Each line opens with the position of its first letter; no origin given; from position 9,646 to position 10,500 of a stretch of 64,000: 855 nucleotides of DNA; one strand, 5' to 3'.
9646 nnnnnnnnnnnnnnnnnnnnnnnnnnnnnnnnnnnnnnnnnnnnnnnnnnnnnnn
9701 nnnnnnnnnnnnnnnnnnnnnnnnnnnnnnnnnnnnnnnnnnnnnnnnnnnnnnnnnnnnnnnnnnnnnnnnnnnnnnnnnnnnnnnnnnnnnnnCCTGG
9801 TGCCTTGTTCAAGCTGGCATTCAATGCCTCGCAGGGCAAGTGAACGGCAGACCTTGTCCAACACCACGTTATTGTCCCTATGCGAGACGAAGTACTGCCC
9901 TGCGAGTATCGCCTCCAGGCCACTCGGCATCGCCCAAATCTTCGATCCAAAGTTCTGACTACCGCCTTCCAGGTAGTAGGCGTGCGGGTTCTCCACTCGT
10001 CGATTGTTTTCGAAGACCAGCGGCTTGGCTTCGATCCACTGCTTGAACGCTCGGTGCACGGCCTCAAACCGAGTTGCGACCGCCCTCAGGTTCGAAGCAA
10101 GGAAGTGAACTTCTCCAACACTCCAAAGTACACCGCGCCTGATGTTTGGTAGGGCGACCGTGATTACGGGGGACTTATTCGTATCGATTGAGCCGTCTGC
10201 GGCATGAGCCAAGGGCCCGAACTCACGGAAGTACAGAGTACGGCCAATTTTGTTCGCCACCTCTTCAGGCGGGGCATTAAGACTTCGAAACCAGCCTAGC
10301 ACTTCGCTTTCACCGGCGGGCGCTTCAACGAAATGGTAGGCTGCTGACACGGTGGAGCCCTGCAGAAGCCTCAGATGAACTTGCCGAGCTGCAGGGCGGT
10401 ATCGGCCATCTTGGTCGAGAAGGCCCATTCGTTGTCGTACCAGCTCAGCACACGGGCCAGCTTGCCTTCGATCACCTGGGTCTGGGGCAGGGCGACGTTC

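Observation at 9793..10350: Low-GC orphan gene wedged precisely into the conserved gap-pgk operon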

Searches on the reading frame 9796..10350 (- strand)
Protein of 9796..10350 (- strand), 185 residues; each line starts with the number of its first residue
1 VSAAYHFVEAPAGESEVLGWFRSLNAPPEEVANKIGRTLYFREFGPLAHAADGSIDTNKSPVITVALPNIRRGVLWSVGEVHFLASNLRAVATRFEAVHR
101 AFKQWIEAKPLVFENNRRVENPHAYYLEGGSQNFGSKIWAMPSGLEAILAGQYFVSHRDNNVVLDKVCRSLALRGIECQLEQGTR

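Call 5: search_protein_families(library=pfam, proteins=[window:9796-10350:-], max_evalue=10)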
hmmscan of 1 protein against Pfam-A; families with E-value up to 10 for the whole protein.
window:9796-10350:- (185 aa): 0 families

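Call 6: search_protein_families(library=padloc, proteins=[window:9796-10350:-], max_evalue=10)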
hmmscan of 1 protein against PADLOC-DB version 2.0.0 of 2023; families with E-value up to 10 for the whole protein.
window:9796-10350:- (185 aa): 0 families

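Call 7: search_protein_families(library=ncbifam, proteins=[window:9796-10350:-], max_evalue=10)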
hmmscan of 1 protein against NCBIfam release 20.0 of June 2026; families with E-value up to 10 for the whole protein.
window:9796-10350:- (185 aa): 0 families

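Call 8: find_homologous_proteins(query=window:9796-10350:-, max_evalue=0.01)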
Query window:9796-10350:- (185 aa): 34 proteins with E <= 0.01 among 227 candidates.
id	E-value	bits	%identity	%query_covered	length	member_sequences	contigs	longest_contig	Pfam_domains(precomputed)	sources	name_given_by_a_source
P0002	1.7e-120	417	100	100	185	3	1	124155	-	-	-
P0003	2.9e-58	214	57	96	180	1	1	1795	-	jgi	jgi:hypothetical protein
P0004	2.2e-56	208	52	99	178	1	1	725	-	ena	-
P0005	7.0e-53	197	51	97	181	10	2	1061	-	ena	-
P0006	4.1e-50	188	51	96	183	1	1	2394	-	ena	-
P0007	4.6e-50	188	48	97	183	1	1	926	-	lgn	-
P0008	7.5e-49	184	48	96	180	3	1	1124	-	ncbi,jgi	jgi:hypothetical protein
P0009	1.4e-48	183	52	94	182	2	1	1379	-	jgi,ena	-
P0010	8.4e-48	180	49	96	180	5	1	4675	-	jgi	jgi:hypothetical protein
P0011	3.4e-46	175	48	96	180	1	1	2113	-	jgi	jgi:hypothetical protein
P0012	7.0e-45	171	46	97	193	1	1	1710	-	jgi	jgi:hypothetical protein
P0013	7.5e-45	171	45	96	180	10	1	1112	-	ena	-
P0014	2.7e-44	169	48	96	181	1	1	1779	-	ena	-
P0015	1.0e-42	164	45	96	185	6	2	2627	-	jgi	jgi:hypothetical protein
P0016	2.1e-42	163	49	94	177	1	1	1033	-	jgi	jgi:hypothetical protein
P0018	1.9e-40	156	46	90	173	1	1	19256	-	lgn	-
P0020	2.7e-38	149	44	96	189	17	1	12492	-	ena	-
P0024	1.5e-35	140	39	95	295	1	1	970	-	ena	-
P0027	1.2e-30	124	41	96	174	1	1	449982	-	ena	-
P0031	1.1e-24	105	38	88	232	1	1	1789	-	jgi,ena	-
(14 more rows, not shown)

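Call 10: search_protein_families(library=phrogs, proteins=[window:9796-10350:-], max_evalue=10)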
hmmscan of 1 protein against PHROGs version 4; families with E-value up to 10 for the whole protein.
window:9796-10350:- (185 aa): 0 families

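Call 11: find_encoding_contigs(protein=P0027, flank=8000, max_places=3)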
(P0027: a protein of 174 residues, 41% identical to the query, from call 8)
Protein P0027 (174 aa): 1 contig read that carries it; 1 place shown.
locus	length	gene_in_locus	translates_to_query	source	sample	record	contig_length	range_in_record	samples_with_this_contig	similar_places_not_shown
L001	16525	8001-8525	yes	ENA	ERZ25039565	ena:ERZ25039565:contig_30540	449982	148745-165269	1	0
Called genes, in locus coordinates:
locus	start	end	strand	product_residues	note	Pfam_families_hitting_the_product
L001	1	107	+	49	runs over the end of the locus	PF00231:ATP-synt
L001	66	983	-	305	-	-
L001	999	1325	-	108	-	-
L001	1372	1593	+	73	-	-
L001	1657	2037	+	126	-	PF02823:ATP-synt_DE_N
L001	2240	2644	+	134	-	-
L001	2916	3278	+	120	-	-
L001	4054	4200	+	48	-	-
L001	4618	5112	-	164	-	-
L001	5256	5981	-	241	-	PF00448:SRP54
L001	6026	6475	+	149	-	-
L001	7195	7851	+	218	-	-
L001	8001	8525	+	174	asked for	-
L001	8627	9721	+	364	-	PF00890:FAD_binding_2 (weak), PF01266:DAO, PF01494:FAD_binding_3, PF01946:Thi4 (weak), PF03486:HI0933_like (weak), PF07992:Pyr_redox_2 (weak), PF12831:FAD_oxidored (weak), PF13450:NAD_binding_8 (weak), +1 more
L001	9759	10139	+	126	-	PF21274:Rng_hyd_C (weak)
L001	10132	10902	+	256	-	PF00106:adh_short, PF08659:KR, PF13561:adh_short_C2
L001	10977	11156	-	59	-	PF01029:NusB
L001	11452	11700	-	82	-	PF00885:DMRL_synthase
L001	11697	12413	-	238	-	PF00006:ATP-synt_ab (faint), PF00885:DMRL_synthase (weak)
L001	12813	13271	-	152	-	PF07498:Rho_N (weak), PF07497:Rho_RNA_bind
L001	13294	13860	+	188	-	-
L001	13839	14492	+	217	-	-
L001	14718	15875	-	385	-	PF00476:DNA_pol_A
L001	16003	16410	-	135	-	-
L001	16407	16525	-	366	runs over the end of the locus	PF02739:5_3_exonuc_N, PF01367:5_3_exonuc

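Call 12: find_encoding_contigs(protein=P0018, flank=8000, max_places=3)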
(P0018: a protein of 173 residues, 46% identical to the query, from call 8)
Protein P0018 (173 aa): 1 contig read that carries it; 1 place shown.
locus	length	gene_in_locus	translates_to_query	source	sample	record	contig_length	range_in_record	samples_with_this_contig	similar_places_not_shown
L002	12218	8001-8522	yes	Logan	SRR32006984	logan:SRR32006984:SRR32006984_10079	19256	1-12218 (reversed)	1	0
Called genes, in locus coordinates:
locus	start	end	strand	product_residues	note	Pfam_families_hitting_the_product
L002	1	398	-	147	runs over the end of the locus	PF00665:rve (faint), PF13276:HTH_21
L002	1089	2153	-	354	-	PF06067:DUF932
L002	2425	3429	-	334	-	PF23639:DUF7146, PF13362:Toprim_3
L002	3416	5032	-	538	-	PF13589:HATPase_c_3 (weak)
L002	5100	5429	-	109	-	-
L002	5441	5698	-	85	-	-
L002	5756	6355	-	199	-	-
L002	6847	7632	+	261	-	-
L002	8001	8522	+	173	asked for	-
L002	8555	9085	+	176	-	-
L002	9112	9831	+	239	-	-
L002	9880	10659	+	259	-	-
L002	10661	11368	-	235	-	-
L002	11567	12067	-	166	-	-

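Call 13: find_encoding_contigs(protein=P0020, flank=8000, max_places=3)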
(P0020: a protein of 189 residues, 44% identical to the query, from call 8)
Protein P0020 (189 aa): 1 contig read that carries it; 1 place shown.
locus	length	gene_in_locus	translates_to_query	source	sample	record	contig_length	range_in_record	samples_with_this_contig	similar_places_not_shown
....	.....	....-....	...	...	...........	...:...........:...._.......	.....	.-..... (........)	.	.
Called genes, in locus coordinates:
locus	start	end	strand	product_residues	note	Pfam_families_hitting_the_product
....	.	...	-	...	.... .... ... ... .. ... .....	-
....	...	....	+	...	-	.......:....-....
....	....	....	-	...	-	-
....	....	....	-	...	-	-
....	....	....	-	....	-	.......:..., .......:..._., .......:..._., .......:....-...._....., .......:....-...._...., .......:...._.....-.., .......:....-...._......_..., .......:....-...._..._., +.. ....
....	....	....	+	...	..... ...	-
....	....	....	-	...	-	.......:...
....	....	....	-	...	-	-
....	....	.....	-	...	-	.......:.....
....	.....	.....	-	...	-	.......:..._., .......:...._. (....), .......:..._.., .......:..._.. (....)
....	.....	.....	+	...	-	-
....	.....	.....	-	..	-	?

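Call 15: search_protein_representatives(protein=window:9796-10350:-)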
Query: 185 residues. Proteins with E-value up to 0.001 (for the whole library): 160; up to 1e-10: 110; up to 1e-30: 30. The best 150 are listed.
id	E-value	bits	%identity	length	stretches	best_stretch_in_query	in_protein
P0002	5.5e-121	417.2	100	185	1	1-185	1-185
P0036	1.8e-47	177.7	47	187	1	1-180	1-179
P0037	2.6e-43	164.1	44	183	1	1-179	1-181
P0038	2.2e-42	161.1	45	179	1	5-179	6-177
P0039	7.5e-42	159.3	45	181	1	3-178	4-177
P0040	2.1e-41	157.9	44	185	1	3-176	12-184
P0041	3.9e-41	157.0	46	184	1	1-178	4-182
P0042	1.1e-40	155.5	42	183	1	2-179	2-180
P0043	4.7e-40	153.5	42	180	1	1-179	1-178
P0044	6.7e-40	152.9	45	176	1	2-178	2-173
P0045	1.8e-39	151.5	44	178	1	1-178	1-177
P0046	5.3e-39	150.0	43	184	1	4-179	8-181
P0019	7.4e-39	149.5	46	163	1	17-176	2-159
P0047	1.6e-38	148.5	42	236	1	1-179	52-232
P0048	4.2e-38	147.1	43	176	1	1-177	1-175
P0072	3.1e-28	114.9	44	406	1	36-179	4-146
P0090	8.0e-21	90.8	32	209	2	54-179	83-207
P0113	2.0e-15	73.2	35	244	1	46-174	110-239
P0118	2.8e-14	69.4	30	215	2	48-176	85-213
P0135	1.1e-11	61.0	35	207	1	58-175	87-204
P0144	1.1e-10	57.7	26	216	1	54-177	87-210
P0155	1.4e-09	54.1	40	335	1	2-114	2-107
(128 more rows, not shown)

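Call 18: search_solved_structures(query=A1, max_evalue=10, show_alignments=2)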
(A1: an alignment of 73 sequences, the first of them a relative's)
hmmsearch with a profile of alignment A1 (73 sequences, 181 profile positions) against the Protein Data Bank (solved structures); distinct sequences matched with E-value up to 10: 3.
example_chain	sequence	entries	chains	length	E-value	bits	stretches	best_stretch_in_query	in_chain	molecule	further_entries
4jdq_A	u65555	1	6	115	0.79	12.3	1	26-97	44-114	Slr1964 protein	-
2fuk_A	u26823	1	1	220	1.3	11.6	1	13-48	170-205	XC6422 protein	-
1mlv_A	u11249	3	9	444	2.2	10.8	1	92-152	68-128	Ribulose-1,5 biphosphate carboxylase/oxygenase large subunit N-methyltransferase | Ribulose-1,5 bisphosphate carboxylase/oxygenase large subunit N-methyltransfe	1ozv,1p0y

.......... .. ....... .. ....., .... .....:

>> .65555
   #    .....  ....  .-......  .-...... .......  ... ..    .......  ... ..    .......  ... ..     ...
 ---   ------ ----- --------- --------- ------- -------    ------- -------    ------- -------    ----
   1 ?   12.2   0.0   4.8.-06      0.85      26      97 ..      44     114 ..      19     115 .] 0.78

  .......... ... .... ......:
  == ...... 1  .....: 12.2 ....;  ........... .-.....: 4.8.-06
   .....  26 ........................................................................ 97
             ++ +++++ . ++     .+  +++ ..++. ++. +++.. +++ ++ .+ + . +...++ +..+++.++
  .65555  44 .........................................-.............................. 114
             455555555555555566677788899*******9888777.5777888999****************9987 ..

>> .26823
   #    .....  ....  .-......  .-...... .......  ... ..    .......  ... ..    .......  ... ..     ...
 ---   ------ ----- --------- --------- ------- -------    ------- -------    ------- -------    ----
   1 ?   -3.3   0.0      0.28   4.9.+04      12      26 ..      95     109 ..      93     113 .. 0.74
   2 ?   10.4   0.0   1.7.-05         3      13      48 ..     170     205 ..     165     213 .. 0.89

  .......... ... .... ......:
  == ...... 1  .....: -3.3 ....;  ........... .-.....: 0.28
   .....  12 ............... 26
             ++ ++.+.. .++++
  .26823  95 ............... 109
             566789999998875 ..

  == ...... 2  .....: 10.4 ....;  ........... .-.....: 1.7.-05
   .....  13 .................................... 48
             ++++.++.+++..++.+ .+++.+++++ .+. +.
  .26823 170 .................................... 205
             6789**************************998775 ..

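Call 19: search_protein_families(library=pfam, alignment_id=A1, max_evalue=1)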
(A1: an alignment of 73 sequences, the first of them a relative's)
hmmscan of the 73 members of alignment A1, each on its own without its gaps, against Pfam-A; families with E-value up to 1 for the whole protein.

A. member 1, P0001 (185 aa): 0 families

B. families by the number of members that match (of 73 scanned): 16 families
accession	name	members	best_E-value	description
PF16177.11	ACAS_N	1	0.002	Acetyl-coenzyme A synthetase N-terminus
PF14056.11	DUF4250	1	0.034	Domain of unknown function (DUF4250)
PF17853.6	GGDEF_2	1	0.035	GGDEF-like domain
PF01209.24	Ubie_methyltran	1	0.038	ubiE/COQ5 methyltransferase family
PF01436.27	NHL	1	0.041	NHL repeat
PF09379.16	FERM_N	1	0.11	FERM N-terminal domain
PF12123.13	CBD_PlyG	1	0.11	PlyG Cell wall binding domain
PF04556.18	DpnII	1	0.15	DpnII restriction endonuclease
PF16220.10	DUF4880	1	0.16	Domain of unknown function (DUF4880)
PF20508.3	DUF6734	1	0.16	Family of unknown function (DUF6734)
PF08165.16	FerA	1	0.18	FerA (NUC095) domain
PF19624.4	DUF6129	1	0.19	Family of unknown function (DUF6129)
PF12551.13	PHBC_N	1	0.22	Poly-beta-hydroxybutyrate polymerase N terminal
PF25591.1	LRV_2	1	0.25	Leucine Rich Repeat Variant domain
PF07367.17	FB_lectin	1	0.28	Fungal fruit body lectin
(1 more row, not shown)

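Call 26: predict_structure(alignment_id=A1)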
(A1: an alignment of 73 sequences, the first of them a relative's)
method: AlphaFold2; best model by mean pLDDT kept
length: 185 residues; sequences in the alignment: 73
mean_pLDDT: 95.6   pTM: 0.90
mean pLDDT of the five models: 95.6, 95.4, 95.1, 94.2, 92.9
residues with pLDDT >= 90: 176; 70-90: 6; 50-70: 2; < 50: 1
segments of 3 or more residues with pLDDT < 50: none
pLDDT, mean of each block of 10 residues (from residue 1): 95 97 98 97 97 97 98 97 95 96 98 96 97 92 98 97 97 95 65
secondary structure, 60 per line:
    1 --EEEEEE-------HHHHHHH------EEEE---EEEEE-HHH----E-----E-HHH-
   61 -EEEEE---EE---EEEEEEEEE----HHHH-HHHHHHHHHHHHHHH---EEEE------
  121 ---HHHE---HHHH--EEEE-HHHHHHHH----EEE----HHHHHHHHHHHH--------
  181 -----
elements in order: E3-8 H16-22 E29-32 E36-40 E62-66 E75-83 H88-91 H93-107 E111-114 H131-134 E137-140 H142-149 E154-156 H161-172

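Call 30: fold_search(model_id=the predicted structure, library=pdb)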
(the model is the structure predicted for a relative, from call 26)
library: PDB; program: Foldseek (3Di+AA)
matches with E <= 10: 65; with E <= 0.001: 0
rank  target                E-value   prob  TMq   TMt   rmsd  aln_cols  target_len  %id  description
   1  3tt2                  7.8e-01  0.02  0.11  0.07  13.8       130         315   19  Crystal Structure of GCN5-related N-Acetyltransferase from Sphaerobacter thermophilus (released 2011-10-05)
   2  4yfk_A                1.1e+00  0.02  0.14  0.09  27.1       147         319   12  Escherichia coli RNA polymerase in complex with squaramide compound 8. (released 2015-03-11)
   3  3ogd_A                1.6e+00  0.08  0.22  0.16   8.3       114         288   19  AlkA Undamaged DNA Complex: Interrogation of a G*:C base pair (released 2010-09-15)
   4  6x7k_AC               2.8e+00  0.01  0.13  0.08  25.3       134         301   11  Cryo-EM structure of an Escherichia coli coupled transcription-translation complex B3 (TTC-B3) containing an mRNA wit (released 2020-09-02)
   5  5t5b_B                3.0e+00  0.01  0.10  0.09  14.8        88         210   14  CRYSTAL STRUCTURE OF THE COMPLEX OF 10E8 FAB LIGHT CHAIN MUTANT5 AND T117V2 HIV-1 MPER SCAFFOLD (released 2017-03-08)
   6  5uaq_A                3.0e+00  0.01  0.13  0.09  27.1       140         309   11  Escherichia coli RNA polymerase RpoB H526Y mutant (released 2017-01-11)
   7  2l8o_MODEL_1_A        3.4e+00  0.03  0.22  0.26   8.0       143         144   10  Solution structure of Chr148 from Cytophaga hutchinsonii, Northeast Structural Genomics Consortium Target Chr1 (released 2011-03-02)
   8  8t5u_A                3.4e+00  0.01  0.20  0.12  18.7       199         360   14  ATP-1 state of Bcs1 (C7 symmetrized) (released 2024-06-05)
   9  9gsn_A                3.7e+00  0.03  0.22  0.13  16.4       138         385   12  Structure of the ATPgS-S1 state of the heptameric Bcs1 AAA-ATPase (released 2025-06-04)
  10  5tr2_A                3.7e+00  0.03  0.22  0.10  11.9       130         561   12  Crystal structure of the D263G missense variant of human PGM1 (released 2017-02-08)
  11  5vsw_B                3.7e+00  0.01  0.13  0.09  20.1       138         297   12  X-ray crystal structure of Escherichia coli RNA polymerase and DksA/ppGpp complex (released 2017-06-14)
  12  3uid_A                3.9e+00  0.02  0.20  0.22   8.8       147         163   12  Crystal Structure of Protein Ms6760 from Mycobacterium smegmatis (released 2011-11-23)
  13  3iyw_L                3.9e+00  0.01  0.10  0.09  14.8        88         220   14  West Nile virus in complex with Fab fragments of MAb CR4354 (fitted coordinates of envelope proteins and Fab fragments (released 2010-11-24)
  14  8i53_MODEL_1_A        4.2e+00  0.02  0.12  0.17  11.1        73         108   15  Solution structure of the PH domain from the Tfb1 subunit of fission yeast TFIIH (released 2023-11-01)
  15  9igz_A                4.7e+00  0.04  0.12  0.07   6.3        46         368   20  GluA4 in complex with TARP-2, resting state, structure of N-terminal domain (released 2025-09-24)
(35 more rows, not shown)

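Call 36: find_related_loci(query=A2, collection=genome_contigs, flank=10000)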
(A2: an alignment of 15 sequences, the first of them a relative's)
Query A2 (185 aa) in genome_contigs; peptide patterns used: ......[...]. (x = any residue, [..] = any of these).
34 stretches matched a pattern; 25 encode a relative of the query (tblastn E <= 1e-3); 25 distinct loci.
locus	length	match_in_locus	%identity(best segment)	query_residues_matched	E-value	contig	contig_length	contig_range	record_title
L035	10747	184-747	52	1-185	4e-62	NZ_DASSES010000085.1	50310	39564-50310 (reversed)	MAG: Frateuria sp. isolate SMAG_U984 k141_165652, whole genome shotgun sequence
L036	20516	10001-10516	49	6-178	4e-54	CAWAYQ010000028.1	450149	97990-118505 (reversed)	MAG: uncultured Alphaproteobacteria bacterium isolate MFD06742.bin.3.826 genome assembly, contig: contig_7092, whole gen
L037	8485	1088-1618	44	1-178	6e-53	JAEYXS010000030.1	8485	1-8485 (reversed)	MAG: Verrucomicrobia bacterium isolate OH_CBlB_325 k127_494319, whole genome shotgun sequence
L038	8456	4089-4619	44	1-178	3e-51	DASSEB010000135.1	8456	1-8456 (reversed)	MAG TPA_asm: Pyrinomonadaceae bacterium isolate SMAG_U966 k141_108735, whole genome shotgun sequence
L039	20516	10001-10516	46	6-178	2e-51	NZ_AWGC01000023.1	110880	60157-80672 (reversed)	Asticcacaulis sp. AC402 contig00023, whole genome shotgun sequence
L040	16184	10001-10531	43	1-178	1e-50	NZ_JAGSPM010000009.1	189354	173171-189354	Undibacterium baiyunense strain BYS107W NODE_9_length_189354_cov_41.851501, whole genome shotgun sequence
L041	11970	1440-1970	48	6-183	2e-50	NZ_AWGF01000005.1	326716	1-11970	Asticcacaulis sp. YBE204 contig00005, whole genome shotgun sequence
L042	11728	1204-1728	46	1-176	1e-50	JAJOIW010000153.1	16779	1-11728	MAG: Verrucomicrobia bacterium isolate S4C1562 S4CNODE_346_length_16779_cov_3.097886, whole genome shotgun sequence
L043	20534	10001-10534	42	1-179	1e-49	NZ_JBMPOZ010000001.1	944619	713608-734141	Undibacterium sp. Ji83W NODE_1_length_944619_cov_34.803091_1, whole genome shotgun sequence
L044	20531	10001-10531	43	1-178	1e-49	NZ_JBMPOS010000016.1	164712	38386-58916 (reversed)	Undibacterium sp. Di27W NODE_16_length_164712_cov_39.888331_16, whole genome shotgun sequence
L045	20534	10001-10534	43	1-178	1e-47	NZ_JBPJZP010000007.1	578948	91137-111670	Variovorax sp. GB4P3 NODE_7_length_578948_cov_82.342508, whole genome shotgun sequence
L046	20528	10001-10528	43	1-179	3e-47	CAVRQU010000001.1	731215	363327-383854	MAG: uncultured Gammaproteobacteria bacterium isolate MFD04850.bin.2.366 genome assembly, contig: contig_100, whole geno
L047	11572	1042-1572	42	1-178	1e-46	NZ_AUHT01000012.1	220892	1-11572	Lysobacter defluvii IMMIB APB-9 = DSM 18482 G545DRAFT_scaffold00008.8_C, whole genome shotgun sequence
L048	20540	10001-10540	43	1-181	2e-46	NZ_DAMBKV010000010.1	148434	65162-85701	MAG: Stenotrophomonas sp. isolate CTOTU49008 NODE_19_length_148434_cov_22.488209, whole genome shotgun sequence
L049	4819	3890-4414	45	1-176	2e-45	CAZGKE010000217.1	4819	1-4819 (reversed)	MAG TPA_asm: uncultured Gammaproteobacteria bacterium isolate SRP072547_co1_403 genome assembly, contig: NODE_40948_leng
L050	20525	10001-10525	41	1-178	1e-44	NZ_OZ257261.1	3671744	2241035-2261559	MAG: Sphingopyxis sp. isolate be9f97a2-0614-4394-aee9-e68aeab5f51b chromosome 1, complete sequence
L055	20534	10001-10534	41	1-178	6e-41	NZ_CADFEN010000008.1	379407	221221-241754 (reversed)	Burkholderia sp. BCC0506, whole genome shotgun sequence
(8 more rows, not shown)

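Call 38: fold_search(model_id=the predicted structure, library=viral)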
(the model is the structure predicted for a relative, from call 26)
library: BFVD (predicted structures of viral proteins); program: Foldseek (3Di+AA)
matches with E <= 10: 72; with E <= 0.001: 0
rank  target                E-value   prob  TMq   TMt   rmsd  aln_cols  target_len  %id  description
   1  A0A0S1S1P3            4.9e-01  0.09  0.20  0.21  13.0       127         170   10  Uncharacterized protein [Klebsiella phage vB_KpnM_KB57]
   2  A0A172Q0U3            8.8e-01  0.01  0.10  0.08  21.4       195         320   12  Uncharacterized protein [Acinetobacter phage vB_AbaM_ME3]
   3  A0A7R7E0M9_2          9.4e-01  0.03  0.21  0.06  20.1       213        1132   12  (no name in the UniProt tables at hand)
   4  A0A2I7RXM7            1.4e+00  0.03  0.16  0.17  15.8       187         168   13  (no name in the UniProt tables at hand)
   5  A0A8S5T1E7            1.6e+00  0.03  0.22  0.12  18.5       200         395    9  ATPase [Myoviridae sp. ctWb16]
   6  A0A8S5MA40            1.7e+00  0.08  0.22  0.38   7.3       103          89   14  Uncharacterized protein [Siphoviridae sp. ctTrb4]
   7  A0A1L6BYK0            1.8e+00  0.05  0.18  0.29  11.0       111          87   10  Uncharacterized protein [Mycobacterium phage MrMagoo]
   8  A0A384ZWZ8            1.9e+00  0.06  0.24  0.30   8.4       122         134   14  Uncharacterized protein [Dickeya phage vB_DsoM_JA29]
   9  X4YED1                1.9e+00  0.02  0.11  0.12  15.1       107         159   12  Uncharacterized protein [Lactococcus phage P092]
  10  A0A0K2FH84            2.2e+00  0.06  0.21  0.36  11.0       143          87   10  Uncharacterized protein [Enterobacter phage phiEap-3]
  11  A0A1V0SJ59            2.2e+00  0.02  0.16  0.08  16.5       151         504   10  AAA family ATPase [Klosneuvirus KNV1]
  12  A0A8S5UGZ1            2.2e+00  0.01  0.11  0.03  13.4        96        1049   18  Uncharacterized protein [Myoviridae sp. ctshb19]
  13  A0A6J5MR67            2.2e+00  0.01  0.09  0.11  15.4        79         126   11  Uncharacterized protein [uncultured Caudovirales phage]
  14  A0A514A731            2.3e+00  0.07  0.23  0.45  11.2       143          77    9  (no name in the UniProt tables at hand)
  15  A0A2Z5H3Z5            2.5e+00  0.04  0.20  0.31  11.9       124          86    7  (no name in the UniProt tables at hand)
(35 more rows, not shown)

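Call 44: find_encoding_contigs(protein=L050:10001-10528:+, flank=10000, max_places=4)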
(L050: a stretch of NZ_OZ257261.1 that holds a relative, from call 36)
Protein L050:10001-10528:+ (176 aa): 1 contig read that carries it; 1 place shown.
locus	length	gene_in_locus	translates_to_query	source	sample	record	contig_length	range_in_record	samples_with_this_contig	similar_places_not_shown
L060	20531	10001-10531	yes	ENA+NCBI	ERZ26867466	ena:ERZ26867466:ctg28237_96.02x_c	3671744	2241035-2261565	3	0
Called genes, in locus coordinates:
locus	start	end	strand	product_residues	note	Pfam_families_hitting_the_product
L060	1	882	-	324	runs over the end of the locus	PF01582:TIR (weak), PF13676:TIR_2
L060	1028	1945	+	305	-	-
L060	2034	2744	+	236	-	PF00072:Response_reg, PF00486:Trans_reg_C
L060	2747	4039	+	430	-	PF02518:HATPase_c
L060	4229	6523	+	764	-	PF07715:Plug, PF00593:TonB_dep_Rec_b-barrel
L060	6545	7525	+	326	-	PF20311:DUF6607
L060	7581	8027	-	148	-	-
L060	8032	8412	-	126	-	PF07681:DoxX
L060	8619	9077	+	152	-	PF02627:CMD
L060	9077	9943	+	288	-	PF04542:Sigma70_r2, PF08281:Sigma70_r4_2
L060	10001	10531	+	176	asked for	-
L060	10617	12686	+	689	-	PF00912:Transgly, PF00905:Transpeptidase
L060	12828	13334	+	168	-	PF02130:YbeY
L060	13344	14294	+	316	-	PF00571:CBS, PF03471:CorC_HlyC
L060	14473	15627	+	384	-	PF13439:Glyco_transf_4, PF13579:Glyco_trans_4_4, PF20706:GT4-conflict, PF00534:Glycos_transf_1, PF13692:Glyco_trans_1_4, PF13524:Glyco_trans_1_2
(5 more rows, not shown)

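Call 45: find_encoding_contigs(protein=L055:10001-10552:+, flank=10000, max_places=4)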
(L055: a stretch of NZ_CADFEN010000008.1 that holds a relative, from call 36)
Protein L055:10001-10552:+ (184 aa): 1 contig read that carries it; 1 place shown.
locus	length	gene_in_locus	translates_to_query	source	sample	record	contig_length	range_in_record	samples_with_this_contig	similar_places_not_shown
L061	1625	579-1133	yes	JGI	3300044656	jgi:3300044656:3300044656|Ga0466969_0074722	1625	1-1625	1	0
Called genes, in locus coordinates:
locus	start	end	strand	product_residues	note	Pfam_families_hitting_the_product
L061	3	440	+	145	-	?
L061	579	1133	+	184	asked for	-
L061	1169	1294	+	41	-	-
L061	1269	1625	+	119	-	?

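Call 48: search_protein_families(library=pfam, proteins=[P0072, P0155, P0024, P0047, P0113, P0031, P0090, P0118, P0144, P0135], max_evalue=0.01)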
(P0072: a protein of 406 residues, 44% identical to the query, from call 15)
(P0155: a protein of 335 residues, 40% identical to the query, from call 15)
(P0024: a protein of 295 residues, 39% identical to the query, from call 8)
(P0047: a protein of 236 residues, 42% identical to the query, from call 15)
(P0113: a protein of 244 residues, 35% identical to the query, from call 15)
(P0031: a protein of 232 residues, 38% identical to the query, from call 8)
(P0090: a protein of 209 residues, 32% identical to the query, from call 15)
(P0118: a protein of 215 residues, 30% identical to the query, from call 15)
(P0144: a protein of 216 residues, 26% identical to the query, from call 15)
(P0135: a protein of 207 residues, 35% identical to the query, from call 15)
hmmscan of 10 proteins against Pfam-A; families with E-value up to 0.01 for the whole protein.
P0072 (406 aa): 0 families

P0155 (335 aa): 0 families

P0024 (295 aa): 0 families

P0047 (236 aa): 0 families

P0113 (244 aa): 0 families

P0031 (232 aa): 0 families

P0090 (209 aa): 0 families

P0118 (215 aa): 0 families

P0144 (216 aa): 0 families

P0135 (207 aa): 0 families

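Call 49: find_encoding_contigs(protein=L043:10001-10540:+, flank=10000, max_places=4)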
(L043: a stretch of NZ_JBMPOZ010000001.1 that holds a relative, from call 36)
Protein L043:10001-10540:+ (180 aa): 1 contig read that carries it; 1 place shown.
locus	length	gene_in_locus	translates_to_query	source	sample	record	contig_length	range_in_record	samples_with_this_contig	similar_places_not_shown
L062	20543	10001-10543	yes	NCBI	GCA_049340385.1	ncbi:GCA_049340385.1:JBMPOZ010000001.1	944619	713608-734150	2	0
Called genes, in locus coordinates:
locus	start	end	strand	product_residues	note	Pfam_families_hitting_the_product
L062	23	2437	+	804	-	PF04185:Phosphoesterase, PF05506:PLipase_C_C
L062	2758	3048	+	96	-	PF00166:Cpn10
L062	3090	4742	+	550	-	-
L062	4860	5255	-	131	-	PF00903:Glyoxalase (weak), PF06983:3-dmu-9_3-mt (weak)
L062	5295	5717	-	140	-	-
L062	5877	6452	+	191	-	PF00440:TetR_N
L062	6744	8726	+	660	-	PF03169:OPT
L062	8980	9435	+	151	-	PF12893:Lumazine_bd_2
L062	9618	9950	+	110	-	-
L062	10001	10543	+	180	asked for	-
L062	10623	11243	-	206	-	PF03942:DTW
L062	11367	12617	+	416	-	-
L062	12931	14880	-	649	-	-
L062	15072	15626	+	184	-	-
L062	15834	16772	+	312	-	PF05544:Pro_racemase, PF01678:DAP_epimerase (faint)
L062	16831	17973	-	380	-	PF13433:Peripla_BP_5, PF13458:Peripla_BP_6, PF01094:ANF_receptor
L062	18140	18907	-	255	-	PF08448:PAS_4, PF12833:HTH_18, PF00165:HTH_AraC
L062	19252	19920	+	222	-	PF00392:GntR, PF07729:FCD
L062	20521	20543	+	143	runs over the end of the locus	-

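Call 50: find_encoding_contigs(protein=L047:1042-1581:+, flank=10000, max_places=4)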
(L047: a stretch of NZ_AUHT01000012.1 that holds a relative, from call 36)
Protein L047:1042-1581:+ (180 aa): no gene with exactly this product is on record in the collection.
